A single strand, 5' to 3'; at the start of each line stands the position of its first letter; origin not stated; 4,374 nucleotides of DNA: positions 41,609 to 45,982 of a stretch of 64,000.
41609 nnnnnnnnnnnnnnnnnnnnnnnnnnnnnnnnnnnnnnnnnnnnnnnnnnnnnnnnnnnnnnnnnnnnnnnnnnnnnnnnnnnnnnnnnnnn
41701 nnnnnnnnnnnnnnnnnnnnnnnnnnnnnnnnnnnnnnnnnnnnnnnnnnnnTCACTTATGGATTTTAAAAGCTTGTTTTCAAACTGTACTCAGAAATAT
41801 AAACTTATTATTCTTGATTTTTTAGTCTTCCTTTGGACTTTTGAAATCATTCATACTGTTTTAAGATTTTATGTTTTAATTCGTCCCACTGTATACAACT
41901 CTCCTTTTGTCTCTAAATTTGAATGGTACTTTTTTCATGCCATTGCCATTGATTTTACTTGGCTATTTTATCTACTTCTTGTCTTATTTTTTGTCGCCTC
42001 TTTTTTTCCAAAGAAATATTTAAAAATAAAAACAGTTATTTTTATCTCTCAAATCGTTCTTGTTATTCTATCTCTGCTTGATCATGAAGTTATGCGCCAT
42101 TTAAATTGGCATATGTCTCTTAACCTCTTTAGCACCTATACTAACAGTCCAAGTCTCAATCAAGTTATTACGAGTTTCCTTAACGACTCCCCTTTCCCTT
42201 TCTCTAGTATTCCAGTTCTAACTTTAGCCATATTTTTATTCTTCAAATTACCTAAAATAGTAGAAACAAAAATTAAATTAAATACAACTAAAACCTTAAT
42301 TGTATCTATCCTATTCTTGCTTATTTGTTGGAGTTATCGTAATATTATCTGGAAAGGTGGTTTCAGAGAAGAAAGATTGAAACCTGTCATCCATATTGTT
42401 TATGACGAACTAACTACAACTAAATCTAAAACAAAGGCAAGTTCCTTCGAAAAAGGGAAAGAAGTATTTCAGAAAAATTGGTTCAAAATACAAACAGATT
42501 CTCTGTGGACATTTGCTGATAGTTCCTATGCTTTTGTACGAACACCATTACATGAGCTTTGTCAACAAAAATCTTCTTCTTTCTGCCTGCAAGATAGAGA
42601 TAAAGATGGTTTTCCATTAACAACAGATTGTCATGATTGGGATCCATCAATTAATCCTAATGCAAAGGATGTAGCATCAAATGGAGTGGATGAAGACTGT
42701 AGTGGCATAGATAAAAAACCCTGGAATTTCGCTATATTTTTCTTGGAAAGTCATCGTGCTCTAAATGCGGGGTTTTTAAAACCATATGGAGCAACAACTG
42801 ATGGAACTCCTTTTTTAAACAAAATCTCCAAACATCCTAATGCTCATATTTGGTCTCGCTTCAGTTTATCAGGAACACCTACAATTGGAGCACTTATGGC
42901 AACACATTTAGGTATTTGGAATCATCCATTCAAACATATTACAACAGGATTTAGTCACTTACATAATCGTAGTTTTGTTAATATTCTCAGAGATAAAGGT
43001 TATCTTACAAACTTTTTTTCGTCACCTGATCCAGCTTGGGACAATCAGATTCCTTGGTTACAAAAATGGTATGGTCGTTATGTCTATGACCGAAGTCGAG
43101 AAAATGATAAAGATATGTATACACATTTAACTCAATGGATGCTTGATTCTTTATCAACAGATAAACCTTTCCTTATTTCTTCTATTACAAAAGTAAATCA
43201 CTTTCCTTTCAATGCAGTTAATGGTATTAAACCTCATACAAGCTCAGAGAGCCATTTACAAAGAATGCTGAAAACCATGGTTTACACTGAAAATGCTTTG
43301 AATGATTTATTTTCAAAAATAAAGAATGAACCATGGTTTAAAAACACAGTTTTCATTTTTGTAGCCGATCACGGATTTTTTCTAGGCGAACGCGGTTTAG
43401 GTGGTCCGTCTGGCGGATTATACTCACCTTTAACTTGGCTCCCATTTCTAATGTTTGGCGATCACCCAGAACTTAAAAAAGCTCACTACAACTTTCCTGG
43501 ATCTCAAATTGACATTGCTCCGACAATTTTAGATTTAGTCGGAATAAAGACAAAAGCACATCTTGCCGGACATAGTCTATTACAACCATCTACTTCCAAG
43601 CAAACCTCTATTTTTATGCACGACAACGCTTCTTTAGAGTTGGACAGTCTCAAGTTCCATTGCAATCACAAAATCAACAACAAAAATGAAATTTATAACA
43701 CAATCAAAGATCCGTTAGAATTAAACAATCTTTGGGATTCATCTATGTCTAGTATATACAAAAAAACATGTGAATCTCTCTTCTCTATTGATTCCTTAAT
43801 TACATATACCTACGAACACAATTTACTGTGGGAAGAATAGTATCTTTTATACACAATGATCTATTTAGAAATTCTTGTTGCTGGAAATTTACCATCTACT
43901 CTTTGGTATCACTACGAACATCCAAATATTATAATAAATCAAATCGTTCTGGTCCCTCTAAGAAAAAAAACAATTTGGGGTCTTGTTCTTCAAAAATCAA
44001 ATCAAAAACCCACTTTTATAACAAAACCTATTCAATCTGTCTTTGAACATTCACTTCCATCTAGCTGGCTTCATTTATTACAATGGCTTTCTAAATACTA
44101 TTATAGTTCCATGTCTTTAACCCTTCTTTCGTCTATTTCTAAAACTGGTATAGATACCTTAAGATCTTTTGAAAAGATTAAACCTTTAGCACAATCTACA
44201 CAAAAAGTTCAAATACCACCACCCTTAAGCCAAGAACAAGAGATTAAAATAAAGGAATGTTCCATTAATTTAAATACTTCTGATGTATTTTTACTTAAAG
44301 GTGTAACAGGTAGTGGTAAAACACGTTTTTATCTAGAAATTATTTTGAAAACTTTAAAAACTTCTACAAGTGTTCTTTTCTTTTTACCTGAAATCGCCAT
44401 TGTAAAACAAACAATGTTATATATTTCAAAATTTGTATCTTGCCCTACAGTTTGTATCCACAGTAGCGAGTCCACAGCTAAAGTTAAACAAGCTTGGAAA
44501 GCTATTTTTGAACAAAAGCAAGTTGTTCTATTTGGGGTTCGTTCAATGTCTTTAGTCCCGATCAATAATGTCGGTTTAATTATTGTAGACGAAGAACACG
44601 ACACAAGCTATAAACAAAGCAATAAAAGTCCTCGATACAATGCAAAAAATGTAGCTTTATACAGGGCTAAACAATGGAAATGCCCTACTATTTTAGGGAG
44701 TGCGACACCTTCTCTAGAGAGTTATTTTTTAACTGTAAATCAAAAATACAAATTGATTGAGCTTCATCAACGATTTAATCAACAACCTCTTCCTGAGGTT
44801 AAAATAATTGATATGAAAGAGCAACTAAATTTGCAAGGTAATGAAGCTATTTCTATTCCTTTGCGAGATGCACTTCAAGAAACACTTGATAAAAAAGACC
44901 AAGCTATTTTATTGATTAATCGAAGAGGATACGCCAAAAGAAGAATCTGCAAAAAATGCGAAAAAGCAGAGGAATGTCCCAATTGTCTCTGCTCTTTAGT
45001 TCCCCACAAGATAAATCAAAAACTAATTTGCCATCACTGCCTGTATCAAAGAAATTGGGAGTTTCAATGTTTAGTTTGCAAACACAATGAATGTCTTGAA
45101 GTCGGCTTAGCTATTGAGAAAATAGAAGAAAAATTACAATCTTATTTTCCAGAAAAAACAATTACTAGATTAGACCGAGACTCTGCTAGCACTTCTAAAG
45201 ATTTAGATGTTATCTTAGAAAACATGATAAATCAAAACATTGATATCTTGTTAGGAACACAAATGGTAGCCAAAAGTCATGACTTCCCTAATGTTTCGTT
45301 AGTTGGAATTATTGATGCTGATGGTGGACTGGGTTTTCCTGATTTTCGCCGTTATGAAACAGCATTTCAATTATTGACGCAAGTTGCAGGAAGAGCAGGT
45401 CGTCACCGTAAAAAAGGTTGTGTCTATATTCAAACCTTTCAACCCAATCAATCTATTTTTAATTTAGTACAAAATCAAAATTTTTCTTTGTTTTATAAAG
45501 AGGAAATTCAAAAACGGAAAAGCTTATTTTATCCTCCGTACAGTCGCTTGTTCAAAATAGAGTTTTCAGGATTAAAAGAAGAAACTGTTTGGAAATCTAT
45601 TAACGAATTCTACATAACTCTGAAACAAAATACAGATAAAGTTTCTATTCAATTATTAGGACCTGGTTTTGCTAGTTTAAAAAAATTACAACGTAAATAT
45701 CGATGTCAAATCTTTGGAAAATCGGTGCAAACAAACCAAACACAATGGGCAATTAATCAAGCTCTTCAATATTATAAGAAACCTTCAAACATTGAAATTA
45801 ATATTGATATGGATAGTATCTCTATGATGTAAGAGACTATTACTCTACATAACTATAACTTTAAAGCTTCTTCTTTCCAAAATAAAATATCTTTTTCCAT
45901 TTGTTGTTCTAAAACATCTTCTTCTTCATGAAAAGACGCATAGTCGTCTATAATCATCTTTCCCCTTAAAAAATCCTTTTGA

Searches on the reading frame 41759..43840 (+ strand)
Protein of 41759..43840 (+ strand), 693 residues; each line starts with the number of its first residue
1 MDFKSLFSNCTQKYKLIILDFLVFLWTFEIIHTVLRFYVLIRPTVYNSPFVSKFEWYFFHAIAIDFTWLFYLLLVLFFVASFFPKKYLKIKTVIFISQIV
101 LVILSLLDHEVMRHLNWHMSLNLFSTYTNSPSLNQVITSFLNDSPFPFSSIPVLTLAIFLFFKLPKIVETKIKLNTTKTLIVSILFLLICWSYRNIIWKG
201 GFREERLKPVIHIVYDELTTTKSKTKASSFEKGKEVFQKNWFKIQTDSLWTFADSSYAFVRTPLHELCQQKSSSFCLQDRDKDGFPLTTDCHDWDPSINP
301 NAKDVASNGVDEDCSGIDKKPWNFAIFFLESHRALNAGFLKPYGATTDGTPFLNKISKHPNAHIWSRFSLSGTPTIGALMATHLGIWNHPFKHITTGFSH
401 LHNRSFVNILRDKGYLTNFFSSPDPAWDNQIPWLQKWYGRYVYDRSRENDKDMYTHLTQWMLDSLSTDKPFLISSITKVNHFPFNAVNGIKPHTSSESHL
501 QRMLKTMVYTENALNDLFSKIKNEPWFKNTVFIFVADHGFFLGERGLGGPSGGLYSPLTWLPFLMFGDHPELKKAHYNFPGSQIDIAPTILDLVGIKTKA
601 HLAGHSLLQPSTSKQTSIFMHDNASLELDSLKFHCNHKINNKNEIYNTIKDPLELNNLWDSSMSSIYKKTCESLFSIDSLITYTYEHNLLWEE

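Call 12: search_protein_families(library=ncbifam, proteins=[window:41759-43840:+], max_evalue=0.01)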
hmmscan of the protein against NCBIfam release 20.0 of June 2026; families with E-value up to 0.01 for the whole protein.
window:41759-43840:+ (693 aa): 9 families
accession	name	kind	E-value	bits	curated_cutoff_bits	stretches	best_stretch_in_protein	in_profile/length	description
NF053595.1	LptchSynLtaSGpos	equivalog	4.5e-10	38.7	970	1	403-538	318-465/626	lipoteichoic acid synthase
TIGR03417.1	chol_sulfatase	equivalog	7.7e-09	34.9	433.45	1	506-663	258-424/500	choline-sulfatase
NF010322.0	PRK13759.1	equivalog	2.1e-07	29.8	481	1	496-662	263-440/486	arylsulfatase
NF045661.1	HdlasePehA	equivalog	9.2e-06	24.5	900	1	499-629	276-409/506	phosphoric/sulfuric ester hydrolase PehA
NF009027.0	PRK12363.1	equivalog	0.00018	20.3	572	1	466-620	317-468/703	phosphoglycerol transferase I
NF052527.1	Mn_arylsulf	exception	0.00023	20.2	850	1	507-663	271-436/479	manganese-dependent arylsulfatase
NF033836.1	polymyxin_MCR9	exception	0.0011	17.8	1240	1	497-547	410-460/539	MCR-9 family phosphoethanolamine--lipid A transferase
NF053859.1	polymyxin_MCR13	exception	0.0018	17.2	1250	1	496-547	409-460/541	MCR-13 family phosphoethanolamine--lipid A transferase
NF028537.1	P_eth_NH2_trans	domain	0.0098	14.4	500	1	506-603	416-521/527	phosphoethanolamine--lipid A transferase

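Call 46: search_protein_families(library=pfam, proteins=[window:41759-43840:+], max_evalue=0.0001)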
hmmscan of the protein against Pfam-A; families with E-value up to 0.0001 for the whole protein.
window:41759-43840:+ (693 aa): 3 families
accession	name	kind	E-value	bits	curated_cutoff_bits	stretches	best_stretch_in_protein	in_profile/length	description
PF00884.28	Sulfatase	-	1.6e-23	83.9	25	1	329-596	8-301/301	Sulfatase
PF11617.13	Cu-binding_MopE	-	4.6e-06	27.2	27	1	290-317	1-27/30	Putative metal-binding motif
PF16347.10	SGSH_C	-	2.6e-05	24.8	29.3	0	583-661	40-134/154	N-sulphoglucosamine sulphohydrolase, C-terminal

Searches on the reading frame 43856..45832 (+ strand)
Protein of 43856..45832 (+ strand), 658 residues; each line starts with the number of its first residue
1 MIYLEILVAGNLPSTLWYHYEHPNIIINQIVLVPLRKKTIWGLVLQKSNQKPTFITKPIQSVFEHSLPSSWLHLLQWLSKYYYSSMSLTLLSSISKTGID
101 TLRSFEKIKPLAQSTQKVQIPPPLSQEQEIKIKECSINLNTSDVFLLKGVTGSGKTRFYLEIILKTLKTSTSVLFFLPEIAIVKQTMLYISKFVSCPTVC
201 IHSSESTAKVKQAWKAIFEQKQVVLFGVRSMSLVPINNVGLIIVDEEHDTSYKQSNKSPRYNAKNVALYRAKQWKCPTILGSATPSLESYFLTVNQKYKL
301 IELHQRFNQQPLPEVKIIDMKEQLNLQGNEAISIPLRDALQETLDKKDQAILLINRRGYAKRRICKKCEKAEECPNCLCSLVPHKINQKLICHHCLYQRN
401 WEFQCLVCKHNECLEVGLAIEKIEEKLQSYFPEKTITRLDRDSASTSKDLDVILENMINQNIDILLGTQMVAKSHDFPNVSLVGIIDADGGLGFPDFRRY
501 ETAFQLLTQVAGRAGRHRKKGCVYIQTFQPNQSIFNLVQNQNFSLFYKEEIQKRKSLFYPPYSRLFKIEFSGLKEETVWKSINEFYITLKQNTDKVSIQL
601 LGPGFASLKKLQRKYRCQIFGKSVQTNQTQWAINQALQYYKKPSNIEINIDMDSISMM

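Call 12: search_protein_families(library=ncbifam, proteins=[window:43856-45832:+], max_evalue=0.01)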
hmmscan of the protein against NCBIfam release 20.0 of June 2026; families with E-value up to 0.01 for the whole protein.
window:43856-45832:+ (658 aa): 25 families
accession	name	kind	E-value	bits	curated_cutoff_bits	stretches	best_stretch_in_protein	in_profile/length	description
NF004066.1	PRK05580.1-3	equivalog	2e-169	565.5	813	2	86-656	215-787/788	primosomal protein N'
TIGR00595.1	priA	equivalog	1.8e-155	518.4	230.35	1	146-654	1-508/509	replication restart helicase PriA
NF004070.0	PRK05580.2-2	equivalog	9.5e-146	486.8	921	2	115-657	188-728/729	primosomal protein N'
NF004067.0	PRK05580.1-4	equivalog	1.2e-142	476.9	763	2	110-657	191-736/737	primosomal protein N'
NF004072.0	PRK05580.2-4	equivalog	4.5e-136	454.7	1030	1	21-656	22-646/648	primosomal protein N'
NF004068.0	PRK05580.1-5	equivalog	7.8e-129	431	1249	1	124-653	259-788/795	primosomal protein N'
NF004071.0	PRK05580.2-3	equivalog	4.1e-127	425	1105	1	109-657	187-734/735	primosomal protein N'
NF004069.0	PRK05580.2-1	equivalog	2.3e-125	419.4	767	1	1-657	1-611/612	primosomal protein N'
NF004065.0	PRK05580.1-1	equivalog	8e-122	407.8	858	1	103-655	177-729/731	primosomal protein N'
NF011453.0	PRK14873.1-3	equivalog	2.4e-23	82.1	812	1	161-585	190-593/653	primosome assembly protein PriA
NF011452.0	PRK14873.1-2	equivalog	7e-18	64.2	980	1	195-568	253-614/708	primosomal protein N'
NF011455.0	PRK14873.1-5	equivalog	1.2e-17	63.5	969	1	162-565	181-581/675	primosomal protein N'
NF011454.0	PRK14873.1-4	equivalog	2.1e-15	56.1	951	1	160-437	162-443/651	primosomal protein N'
NF003673.1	PRK05298.1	equivalog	7.4e-10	37.8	743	1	419-525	451-549/653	excinuclease ABC subunit UvrB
TIGR00580.2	mfd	equivalog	1.4e-09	37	800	2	126-250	436-567/907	transcription-repair coupling factor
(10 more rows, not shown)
